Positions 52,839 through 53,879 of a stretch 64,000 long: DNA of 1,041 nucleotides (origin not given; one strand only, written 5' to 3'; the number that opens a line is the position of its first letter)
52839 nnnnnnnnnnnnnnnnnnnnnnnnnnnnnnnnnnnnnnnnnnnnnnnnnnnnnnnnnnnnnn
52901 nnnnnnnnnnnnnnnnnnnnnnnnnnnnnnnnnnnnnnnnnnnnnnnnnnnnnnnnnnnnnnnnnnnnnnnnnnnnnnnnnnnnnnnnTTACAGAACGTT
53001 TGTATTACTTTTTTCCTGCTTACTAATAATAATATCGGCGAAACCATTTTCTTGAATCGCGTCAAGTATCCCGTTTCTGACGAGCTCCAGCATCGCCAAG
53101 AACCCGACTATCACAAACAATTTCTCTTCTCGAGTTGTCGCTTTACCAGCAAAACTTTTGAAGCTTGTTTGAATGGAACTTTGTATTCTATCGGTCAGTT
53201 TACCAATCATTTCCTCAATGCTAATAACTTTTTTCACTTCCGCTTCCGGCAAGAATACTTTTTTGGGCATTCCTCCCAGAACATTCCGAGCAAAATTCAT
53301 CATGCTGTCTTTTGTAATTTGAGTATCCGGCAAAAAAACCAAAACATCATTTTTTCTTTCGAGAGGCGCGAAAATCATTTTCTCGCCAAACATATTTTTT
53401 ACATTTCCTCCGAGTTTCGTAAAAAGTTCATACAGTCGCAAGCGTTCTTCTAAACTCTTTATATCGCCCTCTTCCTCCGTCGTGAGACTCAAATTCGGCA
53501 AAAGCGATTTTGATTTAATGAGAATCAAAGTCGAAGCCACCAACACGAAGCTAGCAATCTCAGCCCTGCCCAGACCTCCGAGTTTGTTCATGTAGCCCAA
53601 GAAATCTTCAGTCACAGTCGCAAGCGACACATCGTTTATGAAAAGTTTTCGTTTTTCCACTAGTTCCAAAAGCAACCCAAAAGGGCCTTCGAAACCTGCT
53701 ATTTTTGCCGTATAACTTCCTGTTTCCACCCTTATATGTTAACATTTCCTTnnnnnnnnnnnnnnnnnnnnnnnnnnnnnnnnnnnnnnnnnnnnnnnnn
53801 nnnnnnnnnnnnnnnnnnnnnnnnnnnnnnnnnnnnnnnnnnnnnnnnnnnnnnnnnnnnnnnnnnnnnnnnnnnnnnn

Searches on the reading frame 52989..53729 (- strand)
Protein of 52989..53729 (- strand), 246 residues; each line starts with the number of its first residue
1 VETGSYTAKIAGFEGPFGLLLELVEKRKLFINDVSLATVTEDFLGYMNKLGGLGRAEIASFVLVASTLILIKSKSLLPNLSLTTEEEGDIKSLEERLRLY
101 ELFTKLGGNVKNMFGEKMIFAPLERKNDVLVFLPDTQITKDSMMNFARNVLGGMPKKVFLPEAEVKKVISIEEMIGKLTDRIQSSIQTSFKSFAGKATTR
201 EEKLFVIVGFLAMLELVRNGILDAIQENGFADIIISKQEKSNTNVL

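Call 17: search_protein_families(library=pfam, proteins=[window:52989-53729:-], max_evalue=0.001)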
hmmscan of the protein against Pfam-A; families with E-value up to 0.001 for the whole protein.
window:52989-53729:- (246 aa): 1 family
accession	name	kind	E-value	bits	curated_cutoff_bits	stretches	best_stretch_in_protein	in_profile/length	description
PF02616.19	SMC_ScpA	-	3.8e-15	57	24.6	1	23-99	1-78/232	Segregation and condensation protein ScpA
